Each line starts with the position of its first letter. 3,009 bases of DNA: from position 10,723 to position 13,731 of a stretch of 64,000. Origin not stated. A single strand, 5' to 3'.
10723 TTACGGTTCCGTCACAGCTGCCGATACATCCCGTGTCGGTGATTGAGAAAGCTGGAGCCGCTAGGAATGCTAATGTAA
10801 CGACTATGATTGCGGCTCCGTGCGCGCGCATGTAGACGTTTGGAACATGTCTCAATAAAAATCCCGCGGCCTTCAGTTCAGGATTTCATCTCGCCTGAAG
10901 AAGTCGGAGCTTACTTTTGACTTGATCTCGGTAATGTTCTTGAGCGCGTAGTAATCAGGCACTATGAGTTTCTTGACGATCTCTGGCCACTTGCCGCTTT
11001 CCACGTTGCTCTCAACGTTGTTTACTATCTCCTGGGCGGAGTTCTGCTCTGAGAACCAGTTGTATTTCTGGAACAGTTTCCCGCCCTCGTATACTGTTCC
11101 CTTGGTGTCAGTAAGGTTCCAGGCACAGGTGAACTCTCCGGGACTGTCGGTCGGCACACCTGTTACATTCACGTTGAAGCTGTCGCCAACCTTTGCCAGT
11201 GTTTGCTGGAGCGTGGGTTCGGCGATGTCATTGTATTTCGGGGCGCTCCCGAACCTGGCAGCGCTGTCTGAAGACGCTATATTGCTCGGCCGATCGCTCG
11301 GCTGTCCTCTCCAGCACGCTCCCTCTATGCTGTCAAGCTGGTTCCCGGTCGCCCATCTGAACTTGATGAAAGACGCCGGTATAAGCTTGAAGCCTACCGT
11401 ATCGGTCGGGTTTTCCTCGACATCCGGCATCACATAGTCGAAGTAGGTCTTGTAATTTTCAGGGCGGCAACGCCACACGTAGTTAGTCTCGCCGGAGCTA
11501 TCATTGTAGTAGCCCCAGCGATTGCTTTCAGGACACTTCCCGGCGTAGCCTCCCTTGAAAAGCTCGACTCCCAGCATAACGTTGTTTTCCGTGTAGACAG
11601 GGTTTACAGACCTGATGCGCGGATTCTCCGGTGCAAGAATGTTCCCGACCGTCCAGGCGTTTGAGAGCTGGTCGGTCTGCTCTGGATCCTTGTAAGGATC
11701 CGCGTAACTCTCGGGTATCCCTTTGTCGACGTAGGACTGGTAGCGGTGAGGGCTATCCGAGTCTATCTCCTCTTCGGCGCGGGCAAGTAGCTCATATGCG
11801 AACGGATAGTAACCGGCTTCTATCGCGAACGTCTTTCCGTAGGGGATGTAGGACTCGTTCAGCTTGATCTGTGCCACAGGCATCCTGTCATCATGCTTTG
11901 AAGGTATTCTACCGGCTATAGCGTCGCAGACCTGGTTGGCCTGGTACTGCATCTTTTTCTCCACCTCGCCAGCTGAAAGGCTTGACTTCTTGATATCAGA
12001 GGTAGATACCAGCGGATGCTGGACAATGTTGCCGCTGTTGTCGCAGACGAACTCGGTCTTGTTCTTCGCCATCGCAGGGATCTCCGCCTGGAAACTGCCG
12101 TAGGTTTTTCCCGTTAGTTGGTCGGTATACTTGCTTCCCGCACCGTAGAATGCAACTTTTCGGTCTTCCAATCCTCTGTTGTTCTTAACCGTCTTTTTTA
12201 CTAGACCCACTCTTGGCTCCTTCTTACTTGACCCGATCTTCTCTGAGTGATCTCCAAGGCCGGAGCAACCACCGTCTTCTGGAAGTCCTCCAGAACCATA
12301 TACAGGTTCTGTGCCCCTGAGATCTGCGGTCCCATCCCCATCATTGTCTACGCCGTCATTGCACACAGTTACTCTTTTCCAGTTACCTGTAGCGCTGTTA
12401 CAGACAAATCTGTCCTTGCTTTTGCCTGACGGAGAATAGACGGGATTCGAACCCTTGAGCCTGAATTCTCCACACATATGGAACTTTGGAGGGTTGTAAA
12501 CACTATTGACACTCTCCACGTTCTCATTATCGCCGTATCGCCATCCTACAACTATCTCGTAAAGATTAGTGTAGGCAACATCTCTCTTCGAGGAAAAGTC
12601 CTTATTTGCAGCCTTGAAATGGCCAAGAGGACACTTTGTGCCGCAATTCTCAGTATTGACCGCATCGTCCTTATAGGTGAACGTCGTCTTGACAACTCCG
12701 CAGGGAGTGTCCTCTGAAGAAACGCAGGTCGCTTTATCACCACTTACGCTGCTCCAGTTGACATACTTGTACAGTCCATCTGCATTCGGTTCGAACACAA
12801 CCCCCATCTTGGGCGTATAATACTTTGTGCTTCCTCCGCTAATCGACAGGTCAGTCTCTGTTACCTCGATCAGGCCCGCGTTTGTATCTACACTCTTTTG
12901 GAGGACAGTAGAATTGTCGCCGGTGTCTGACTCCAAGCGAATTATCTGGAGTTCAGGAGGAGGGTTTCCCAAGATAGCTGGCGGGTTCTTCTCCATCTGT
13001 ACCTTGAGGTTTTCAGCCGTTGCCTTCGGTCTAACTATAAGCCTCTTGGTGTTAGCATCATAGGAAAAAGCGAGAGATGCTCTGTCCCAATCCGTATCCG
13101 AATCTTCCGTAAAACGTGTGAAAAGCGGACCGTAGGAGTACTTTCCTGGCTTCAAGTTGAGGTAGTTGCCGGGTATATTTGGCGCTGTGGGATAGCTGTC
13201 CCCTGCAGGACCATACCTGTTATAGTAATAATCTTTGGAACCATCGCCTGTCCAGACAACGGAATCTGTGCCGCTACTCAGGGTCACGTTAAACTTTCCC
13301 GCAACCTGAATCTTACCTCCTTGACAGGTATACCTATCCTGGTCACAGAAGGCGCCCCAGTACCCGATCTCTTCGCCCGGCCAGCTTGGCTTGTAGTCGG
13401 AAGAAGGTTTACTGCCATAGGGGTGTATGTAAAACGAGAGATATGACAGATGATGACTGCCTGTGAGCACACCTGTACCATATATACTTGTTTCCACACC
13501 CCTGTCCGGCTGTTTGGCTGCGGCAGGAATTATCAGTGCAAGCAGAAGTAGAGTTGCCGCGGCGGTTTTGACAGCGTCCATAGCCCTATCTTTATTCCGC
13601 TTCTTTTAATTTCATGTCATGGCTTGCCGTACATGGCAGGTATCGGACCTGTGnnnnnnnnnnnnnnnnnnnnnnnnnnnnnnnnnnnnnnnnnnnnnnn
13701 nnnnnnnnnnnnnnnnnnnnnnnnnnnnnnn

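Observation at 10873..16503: Paralogous pair of about 900-950 aa secreted Cys-rich proteins carrying a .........(D/N)G motif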

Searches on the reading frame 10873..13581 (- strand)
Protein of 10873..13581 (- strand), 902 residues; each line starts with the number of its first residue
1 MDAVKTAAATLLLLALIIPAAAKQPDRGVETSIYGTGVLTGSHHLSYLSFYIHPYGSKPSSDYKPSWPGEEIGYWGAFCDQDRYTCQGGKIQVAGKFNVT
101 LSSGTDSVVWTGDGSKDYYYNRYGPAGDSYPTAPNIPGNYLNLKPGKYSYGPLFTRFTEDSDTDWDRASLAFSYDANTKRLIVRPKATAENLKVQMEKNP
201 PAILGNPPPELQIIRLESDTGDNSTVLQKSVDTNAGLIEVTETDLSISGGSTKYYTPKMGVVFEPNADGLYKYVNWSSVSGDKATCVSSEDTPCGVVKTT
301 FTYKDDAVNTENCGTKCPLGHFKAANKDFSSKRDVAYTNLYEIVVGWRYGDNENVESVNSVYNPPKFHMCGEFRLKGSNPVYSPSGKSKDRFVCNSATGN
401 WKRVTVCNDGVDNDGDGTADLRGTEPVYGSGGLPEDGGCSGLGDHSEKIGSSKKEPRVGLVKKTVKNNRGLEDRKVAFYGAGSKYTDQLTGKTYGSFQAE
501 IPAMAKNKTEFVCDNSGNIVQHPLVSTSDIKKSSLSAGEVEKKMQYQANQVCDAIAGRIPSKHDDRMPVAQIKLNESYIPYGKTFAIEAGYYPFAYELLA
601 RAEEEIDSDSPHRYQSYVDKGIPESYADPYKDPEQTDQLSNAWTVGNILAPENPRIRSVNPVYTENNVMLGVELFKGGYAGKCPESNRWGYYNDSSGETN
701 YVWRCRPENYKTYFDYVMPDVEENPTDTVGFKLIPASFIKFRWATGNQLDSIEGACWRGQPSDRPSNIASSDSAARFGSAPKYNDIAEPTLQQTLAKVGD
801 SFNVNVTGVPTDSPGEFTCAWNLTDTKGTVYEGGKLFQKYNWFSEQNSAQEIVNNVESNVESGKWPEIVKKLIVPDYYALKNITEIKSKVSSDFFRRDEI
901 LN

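Call 4: search_protein_families(library=pfam, proteins=[window:10873-13581:-], max_evalue=1)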
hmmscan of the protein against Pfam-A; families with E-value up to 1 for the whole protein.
window:10873-13581:- (902 aa): 0 families

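Call 9: find_homologous_proteins(query=window:10873-13581:-)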
Query window:10873-13581:- (902 aa): 1 proteins with E <= 0.001 among 8000 candidates.
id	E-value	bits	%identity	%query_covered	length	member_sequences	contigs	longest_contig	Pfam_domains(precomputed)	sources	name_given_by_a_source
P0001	7.0e-181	622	40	100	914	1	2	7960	-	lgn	-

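Call 10: search_solved_structures(query=window:10873-13581:-, max_evalue=1)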
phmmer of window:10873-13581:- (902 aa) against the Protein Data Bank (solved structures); distinct sequences matched with E-value up to 1: 0.

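Call 13: find_encoding_contigs(protein=P0001, flank=10000)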
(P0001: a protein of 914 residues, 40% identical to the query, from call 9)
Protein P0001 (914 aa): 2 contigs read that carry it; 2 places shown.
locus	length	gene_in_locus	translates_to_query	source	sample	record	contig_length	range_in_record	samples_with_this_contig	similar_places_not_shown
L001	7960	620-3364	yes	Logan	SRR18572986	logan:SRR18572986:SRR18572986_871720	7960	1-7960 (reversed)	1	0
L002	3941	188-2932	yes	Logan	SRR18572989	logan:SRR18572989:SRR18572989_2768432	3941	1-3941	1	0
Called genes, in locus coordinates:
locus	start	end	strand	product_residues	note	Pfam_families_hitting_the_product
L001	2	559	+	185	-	?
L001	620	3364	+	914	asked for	-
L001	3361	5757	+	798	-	-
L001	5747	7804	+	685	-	-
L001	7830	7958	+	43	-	?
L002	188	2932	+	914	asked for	-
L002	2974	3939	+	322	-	?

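Call 26: find_related_loci(query=A1, collection=genome_contigs, flank=10000)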
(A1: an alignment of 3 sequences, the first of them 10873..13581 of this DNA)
Query A1 (902 aa) in genome_contigs; peptide patterns used: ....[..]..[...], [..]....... (x = any residue, [..] = any of these).
299 stretches matched a pattern; 2 encode a relative of the query (tblastn E <= 1e-3); 2 distinct loci.
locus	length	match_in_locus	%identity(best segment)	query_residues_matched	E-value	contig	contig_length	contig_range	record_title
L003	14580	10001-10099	51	405-449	6e-6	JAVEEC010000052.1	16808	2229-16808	MAG: Frankiaceae bacterium isolate BP_191 scaffold_148374, whole genome shotgun sequence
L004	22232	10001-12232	38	372-450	2e-5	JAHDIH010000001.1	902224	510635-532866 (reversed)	MAG: Deltaproteobacteria bacterium isolate MAG-89 RZ_1, whole genome shotgun sequence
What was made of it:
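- Tried and rejected: The genome_contigs scan returned only bacterial loop-repeat proteins (call 26).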

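Call 30: search_protein_families(library=pfam, proteins=[L004:8393-12814:+], max_evalue=10)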
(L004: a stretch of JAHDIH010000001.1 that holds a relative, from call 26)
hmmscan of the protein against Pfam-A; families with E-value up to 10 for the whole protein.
L004:8393-12814:+ (1473 aa): 1 family
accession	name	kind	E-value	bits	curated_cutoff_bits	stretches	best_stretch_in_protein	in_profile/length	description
PF04151.21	PPC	-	5.8e-19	69.2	25.9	6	215-280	5-69/70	Bacterial pre-peptidase C-terminal domain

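Call 31: search_protein_representatives(alignment_id=A1)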
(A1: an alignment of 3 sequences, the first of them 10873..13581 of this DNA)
Query: 3 sequences, 897 profile positions. Proteins with E-value up to 0.001 (for the whole library): 104; up to 1e-10: 34; up to 1e-30: 8. The best 104 are listed.
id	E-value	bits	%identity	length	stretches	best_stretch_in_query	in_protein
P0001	0.0e+00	1508.8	-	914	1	1-897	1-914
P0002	0.0e+00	1312.0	-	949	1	1-896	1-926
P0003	1.3e-166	572.9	-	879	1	142-892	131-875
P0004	3.3e-91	323.3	-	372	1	553-893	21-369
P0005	4.2e-48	180.7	-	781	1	190-827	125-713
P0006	6.7e-36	140.3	-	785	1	221-818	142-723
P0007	6.4e-35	137.1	-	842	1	332-865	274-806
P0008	9.9e-34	133.1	-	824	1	390-865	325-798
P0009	7.9e-28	113.6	-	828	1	382-741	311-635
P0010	2.6e-27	111.9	-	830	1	362-825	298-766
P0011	4.8e-27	111.0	-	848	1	385-781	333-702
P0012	1.9e-24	102.4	-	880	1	288-809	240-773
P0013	1.8e-23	99.2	-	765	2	545-777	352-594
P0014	1.3e-21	93.0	-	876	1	240-774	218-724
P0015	5.4e-20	87.7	-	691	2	281-426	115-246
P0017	1.1e-19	86.7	-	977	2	588-829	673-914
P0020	1.3e-18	83.1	-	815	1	181-820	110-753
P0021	3.2e-16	75.2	-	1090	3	366-457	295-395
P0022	5.2e-16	74.5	-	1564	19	407-438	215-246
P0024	3.7e-15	71.7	-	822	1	364-725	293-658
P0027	9.4e-13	63.7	-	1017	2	592-829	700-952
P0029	1.5e-12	63.1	-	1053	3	354-484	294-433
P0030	2.5e-12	62.3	-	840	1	572-826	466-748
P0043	3.6e-09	51.8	-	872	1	356-771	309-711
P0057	4.1e-07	45.0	-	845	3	364-445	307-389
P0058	4.2e-07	45.0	-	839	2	367-517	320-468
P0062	7.5e-07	44.2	-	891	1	395-771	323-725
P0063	9.0e-07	43.9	-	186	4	408-452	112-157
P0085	1.0e-04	37.1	-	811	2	272-457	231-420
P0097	7.1e-04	34.3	-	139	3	396-434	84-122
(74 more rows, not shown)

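Call 33: list_cluster_members(proteins=[P0003, P0005, P0006, P0007, P0008, P0012, P0017, P0021, P0022, P0063])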
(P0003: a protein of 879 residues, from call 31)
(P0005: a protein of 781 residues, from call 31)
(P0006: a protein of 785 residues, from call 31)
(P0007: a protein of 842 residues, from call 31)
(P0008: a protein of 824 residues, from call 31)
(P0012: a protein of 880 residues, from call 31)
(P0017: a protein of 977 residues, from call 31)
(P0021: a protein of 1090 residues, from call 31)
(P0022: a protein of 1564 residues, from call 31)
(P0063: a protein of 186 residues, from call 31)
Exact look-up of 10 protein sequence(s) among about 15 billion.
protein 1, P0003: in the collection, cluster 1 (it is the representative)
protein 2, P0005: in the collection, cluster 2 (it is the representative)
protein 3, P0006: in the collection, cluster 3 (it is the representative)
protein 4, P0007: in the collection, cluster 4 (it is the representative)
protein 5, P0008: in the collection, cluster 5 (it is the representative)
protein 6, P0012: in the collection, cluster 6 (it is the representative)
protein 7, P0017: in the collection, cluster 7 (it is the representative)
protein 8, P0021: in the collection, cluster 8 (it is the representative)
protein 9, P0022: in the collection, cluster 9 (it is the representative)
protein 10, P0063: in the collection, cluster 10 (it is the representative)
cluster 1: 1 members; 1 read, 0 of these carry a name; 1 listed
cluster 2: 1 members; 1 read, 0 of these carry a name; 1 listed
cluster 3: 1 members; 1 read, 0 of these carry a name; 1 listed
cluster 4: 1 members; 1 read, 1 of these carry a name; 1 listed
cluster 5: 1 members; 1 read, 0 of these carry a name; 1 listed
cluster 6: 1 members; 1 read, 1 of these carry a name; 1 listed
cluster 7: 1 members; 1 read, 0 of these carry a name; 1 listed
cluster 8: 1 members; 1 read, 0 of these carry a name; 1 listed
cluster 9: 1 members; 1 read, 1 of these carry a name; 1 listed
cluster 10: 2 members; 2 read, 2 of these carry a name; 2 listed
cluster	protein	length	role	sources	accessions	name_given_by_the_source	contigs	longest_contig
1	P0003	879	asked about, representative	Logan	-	-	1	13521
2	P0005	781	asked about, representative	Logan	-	-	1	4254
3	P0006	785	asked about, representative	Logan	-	-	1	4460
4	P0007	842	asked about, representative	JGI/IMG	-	hypothetical protein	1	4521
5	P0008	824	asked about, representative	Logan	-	-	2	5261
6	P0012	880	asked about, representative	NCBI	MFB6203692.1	MAG: hypothetical protein ABEK01_04340 [Candidatus Nanohaloarchaea archaeon]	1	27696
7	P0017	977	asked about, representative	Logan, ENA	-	-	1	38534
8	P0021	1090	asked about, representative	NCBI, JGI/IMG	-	-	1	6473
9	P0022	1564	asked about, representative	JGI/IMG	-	uncharacterized repeat protein (TIGR01451 family)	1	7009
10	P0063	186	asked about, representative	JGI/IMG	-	hypothetical protein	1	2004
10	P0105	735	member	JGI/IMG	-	hypothetical protein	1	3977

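Call 35: find_homologous_proteins(query=A2, max_evalue=0.00001)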
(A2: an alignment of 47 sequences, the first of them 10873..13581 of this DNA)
Query A2 (47 sequences) (902 aa, profile of the alignment): 6 proteins with E <= 0.00001 among 8000 candidates.
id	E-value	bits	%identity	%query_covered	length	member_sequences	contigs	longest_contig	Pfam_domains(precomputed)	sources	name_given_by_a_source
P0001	4.6e-131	457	40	100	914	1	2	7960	-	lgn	-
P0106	2.2e-18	84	37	7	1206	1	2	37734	PF04151.22,PF23759.2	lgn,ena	-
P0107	8.1e-17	79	43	4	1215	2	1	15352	PF04151.22,PF23759.2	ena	-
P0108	9.8e-11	59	44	5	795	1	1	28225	-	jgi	jgi:hypothetical protein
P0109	1.3e-7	49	40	6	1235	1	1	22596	PF16158.12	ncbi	ncbi:NBR1-Ig-like domain-containing protein, partial [Nanoarchaeota archaeon]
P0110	3.1e-6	44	80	2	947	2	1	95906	-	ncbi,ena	-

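Call 37: find_encoding_contigs(protein=P0003, flank=10000, max_places=3)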
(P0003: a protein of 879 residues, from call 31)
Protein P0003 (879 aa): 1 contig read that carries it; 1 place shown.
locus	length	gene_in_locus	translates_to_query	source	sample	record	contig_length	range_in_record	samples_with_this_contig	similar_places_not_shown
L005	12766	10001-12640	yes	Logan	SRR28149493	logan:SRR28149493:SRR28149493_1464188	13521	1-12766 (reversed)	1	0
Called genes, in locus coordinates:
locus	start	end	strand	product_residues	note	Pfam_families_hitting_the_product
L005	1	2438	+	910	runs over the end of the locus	PF22544:HYDIN_VesB_CFA65-like_Ig (faint)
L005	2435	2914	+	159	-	-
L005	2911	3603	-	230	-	-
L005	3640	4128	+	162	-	PF00588:SpoU_methylase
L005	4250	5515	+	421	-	PF07431:DUF1512, PF23542:DUF1512_C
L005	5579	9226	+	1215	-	-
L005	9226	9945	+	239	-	-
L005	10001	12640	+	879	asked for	-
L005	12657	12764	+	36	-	?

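Call 38: find_encoding_contigs(protein=P0012, flank=10000, max_places=3)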
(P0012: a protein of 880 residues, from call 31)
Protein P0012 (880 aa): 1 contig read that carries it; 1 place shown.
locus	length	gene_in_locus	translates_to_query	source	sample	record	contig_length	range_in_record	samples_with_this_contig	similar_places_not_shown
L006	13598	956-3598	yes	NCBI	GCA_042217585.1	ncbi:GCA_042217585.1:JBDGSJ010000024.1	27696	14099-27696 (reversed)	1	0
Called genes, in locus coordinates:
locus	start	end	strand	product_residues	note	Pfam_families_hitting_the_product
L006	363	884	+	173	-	-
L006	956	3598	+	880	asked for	-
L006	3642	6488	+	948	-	-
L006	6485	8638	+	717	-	-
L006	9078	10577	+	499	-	PF03807:F420_oxidored, PF14748:P5CR_dimer, PF00696:AA_kinase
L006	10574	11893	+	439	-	PF00171:Aldedh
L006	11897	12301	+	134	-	-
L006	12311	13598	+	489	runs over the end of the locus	PF00587:tRNA-synt_2b, PF03129:HGTP_anticodon, PF09180:ProRS-C_1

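Call 42: search_protein_families(library=pfam, proteins=[L005:5579-9226:+, L005:9226-9945:+, L006:3642-6488:+, L006:363-884:+, P0017, P0021, P0027, P0029], max_evalue=0.1)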
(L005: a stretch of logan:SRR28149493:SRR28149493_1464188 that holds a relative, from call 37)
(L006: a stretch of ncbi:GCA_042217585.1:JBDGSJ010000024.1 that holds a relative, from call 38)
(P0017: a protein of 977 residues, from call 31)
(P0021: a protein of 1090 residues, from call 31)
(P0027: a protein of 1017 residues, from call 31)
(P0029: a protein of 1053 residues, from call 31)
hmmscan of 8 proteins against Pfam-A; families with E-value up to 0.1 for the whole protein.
L005:5579-9226:+ (1215 aa): 5 families
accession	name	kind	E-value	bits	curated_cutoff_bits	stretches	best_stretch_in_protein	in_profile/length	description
PF13583.11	Reprolysin_4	-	3.8e-06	27.1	22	1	1073-1192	73-185/203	Metallo-peptidase family M12B Reprolysin-like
PF13688.12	Reprolysin_5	-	5e-05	24.1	27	1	1119-1192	121-196/196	Metallo-peptidase family M12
PF13582.12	Reprolysin_3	-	0.0013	19.7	22.4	1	1089-1151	60-123/123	Metallo-peptidase family M12B Reprolysin-like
PF13574.12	Reprolysin_2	-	0.0013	19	27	1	1134-1195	125-185/195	Metallo-peptidase family M12B Reprolysin-like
PF10462.15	Peptidase_M66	-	0.014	14.9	20.6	1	1101-1153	155-212/306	Peptidase M66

L005:9226-9945:+ (239 aa): 1 family
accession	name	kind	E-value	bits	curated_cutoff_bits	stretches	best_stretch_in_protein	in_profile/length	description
PF23588.3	HTH_CHD1_Hrp3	-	0.02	15.3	27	1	15-41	29-55/83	ATP-dependent helicase CHD1-2/hrp3 HTH domain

L006:3642-6488:+ (948 aa): 0 families

L006:363-884:+ (173 aa): 0 families

P0017 (977 aa): 0 families

P0021 (1090 aa): 0 families

P0027 (1017 aa): 4 families
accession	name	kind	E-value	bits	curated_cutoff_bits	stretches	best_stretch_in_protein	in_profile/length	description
PF18911.6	PKD_4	-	2.1e-08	34.5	27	1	177-258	3-77/85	PKD domain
PF22352.2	K319L-like_PKD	-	7.4e-08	32.7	27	1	194-260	11-79/84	K319L-like, PKD domain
PF21027.3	Sde0182_C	-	0.00072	20.5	27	1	196-267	1-67/83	Cellulose-binding protein Sde0182, C-terminal domain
PF00801.26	PKD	-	0.0015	19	23.5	1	191-259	11-75/80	PKD domain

P0029 (1053 aa): 0 families

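Call 43: predict_structure(alignment_id=A2)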
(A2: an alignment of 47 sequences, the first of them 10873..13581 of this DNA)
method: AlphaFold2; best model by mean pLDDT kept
length: 902 residues; sequences in the alignment: 47
mean_pLDDT: 70.5   pTM: 0.55
mean pLDDT of the five models: 70.5, 70.3, 68.9, 68.3, 64.6
residues with pLDDT >= 90: 105; 70-90: 400; 50-70: 230; < 50: 167
segments of 3 or more residues with pLDDT < 50: 18-48, 61-63, 65-73, 104-107, 123-132, 158-178, 222-227, 303-305, 307-318, 322-338, 354-360, 421-434, 448-451, 532-537, 771-775
pLDDT, mean of each block of 10 residues (from residue 1): 73 68 36 32 46 59 48 54 58 62 51 54 48 54 63 48 43 45 73 81 65 71 48 85 73 88 76 78 59 80 51 44 37 40 80 48 80 62 71 75 60 53 40 51 49 76 71 83 86 87 66 88 65 48 70 80 87 80 82 84 88 94 95 83 91 89 82 91 93 73 89 87 80 89 88 88 75 52 84 86 81 85 89 74 89 87 83 88 89 77 44
secondary structure, 60 per line:
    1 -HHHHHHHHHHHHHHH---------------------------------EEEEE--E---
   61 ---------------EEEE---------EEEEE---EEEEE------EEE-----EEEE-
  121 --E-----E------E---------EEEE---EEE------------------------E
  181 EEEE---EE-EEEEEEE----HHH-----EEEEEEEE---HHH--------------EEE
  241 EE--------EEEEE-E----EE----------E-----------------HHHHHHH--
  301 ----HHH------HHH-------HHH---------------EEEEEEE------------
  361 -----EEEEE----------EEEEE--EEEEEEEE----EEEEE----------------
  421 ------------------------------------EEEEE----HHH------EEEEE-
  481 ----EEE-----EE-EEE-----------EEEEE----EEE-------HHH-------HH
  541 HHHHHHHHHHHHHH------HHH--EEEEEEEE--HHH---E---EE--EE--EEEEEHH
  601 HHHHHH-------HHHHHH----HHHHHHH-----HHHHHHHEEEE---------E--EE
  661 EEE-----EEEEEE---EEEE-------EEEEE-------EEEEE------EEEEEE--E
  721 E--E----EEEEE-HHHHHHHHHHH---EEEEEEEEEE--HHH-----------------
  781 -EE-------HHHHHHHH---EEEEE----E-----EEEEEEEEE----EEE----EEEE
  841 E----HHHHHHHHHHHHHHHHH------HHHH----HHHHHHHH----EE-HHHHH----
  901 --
elements in order (helices of 4 or more, strands of 3 or more residues): H2-16 E50-54 E76-79 E89-93 E97-101 E108-110 E116-119 E146-149 E153-155 E180-184 E191-197 E210-217 E238-242 E251-255 H292-298 E342-348 E366-370 E381-385 E388-395 E400-404 E457-461 E475-479 E485-487 E496-498 E510-514 E519-521 H539-554 E566-573 E594-598 H599-606 H614-619 H624-630 H636-642 E643-646 E659-663 E669-674 E678-681 E689-693 E701-705 E712-717 E729-733 H735-745 E749-758 H791-798 E802-806 E817-825 E830-832 E837-841 H846-862 H869-872 H877-884 H892-896
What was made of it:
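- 10873..13581 (-): Gene A: 902-aa secreted protein with 16 Cys, paralogue of B. AlphaFold model has mean pLDDT 70.5, with most of residues 455-895 at about 80-95 (call 43).
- The Ca2+-loop region is low-confidence in the AlphaFold model (residues 421-434 below pLDDT 50; call 43).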

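Call 47: fold_search(model_id=the predicted structure, library=pdb)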
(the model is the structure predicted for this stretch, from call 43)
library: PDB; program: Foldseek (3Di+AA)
matches with E <= 10: 194; with E <= 0.001: 0
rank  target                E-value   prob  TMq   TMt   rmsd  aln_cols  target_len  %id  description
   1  8yjb_G                1.2e-01  0.35  0.09  0.09  13.8       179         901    9  Cryo-EM structure of the human DSS1-INTAC complex (released 2025-03-05)
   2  7z0l_B                2.3e-01  0.09  0.06  0.12  14.4       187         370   10  IL-27 signalling complex (released 2022-07-27)
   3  2e3v_C                6.1e-01  0.15  0.06  0.36   8.8       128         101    8  Crystal structure of the first fibronectin type III domain of neural cell adhesion molecule splicing isoform from huma (released 2007-06-05)
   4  7w65_D                6.5e-01  0.08  0.09  0.19  13.8       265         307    8  Crystal structure of minor pilin TcpB from Vibrio cholerae complexed with secreted protein TcpF (released 2022-11-09)
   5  9p26                  7.6e-01  0.14  0.07  0.14   8.3       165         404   12  Crystal structure of GH158(Pro) at 1.40 angstrom resolution (released 2026-03-11)
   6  7zg0_C                7.6e-01  0.10  0.06  0.22   9.4       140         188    8  Murine IL-27 in complex with IL-27Ra and a non-competing Nb (released 2022-11-02)
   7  4had_A                8.0e-01  0.05  0.07  0.15  13.4       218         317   11  Crystal structure of probable oxidoreductase protein from Rhizobium etli CFN 42 (released 2012-10-10)
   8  4had_B                8.0e-01  0.02  0.06  0.11  14.1       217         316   10  Crystal structure of probable oxidoreductase protein from Rhizobium etli CFN 42 (released 2012-10-10)
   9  6tpu_B                9.4e-01  0.13  0.07  0.25  11.9       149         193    8  Crystal structures of FNIII domain three and four of the human leucocyte common antigen-related protein, LAR (released 2020-05-13)
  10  4kkp_B                1.1e+00  0.06  0.06  0.15  10.3       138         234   14  Crystal structure of Vibrio cholerae RbmA (crystal form 2) (released 2013-05-22)
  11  9p25                  1.2e+00  0.12  0.07  0.14   8.1       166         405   11  Crystal structure of GH158(Pro) at 0.89 angstrom resolution (released 2026-03-11)
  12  8jj5_C                1.3e+00  0.14  0.08  0.26   8.6       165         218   12  Porcine uroplakin complex (released 2023-06-14)
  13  2ox5_A                1.3e+00  0.03  0.05  0.24  14.4       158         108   14  The SoxYZ complex of Paracoccus pantotrophus (released 2007-05-22)
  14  2djs_MODEL_1_A        1.4e+00  0.11  0.07  0.36   9.6       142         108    9  Solution structures of the fn3 domain of human ephrin type-B receptor 1 (released 2006-10-05)
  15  4nhu_A                1.4e+00  0.06  0.08  0.24  13.2       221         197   10  The M33 TCR p3M33l/H-2 Ld Complex (released 2015-05-06)
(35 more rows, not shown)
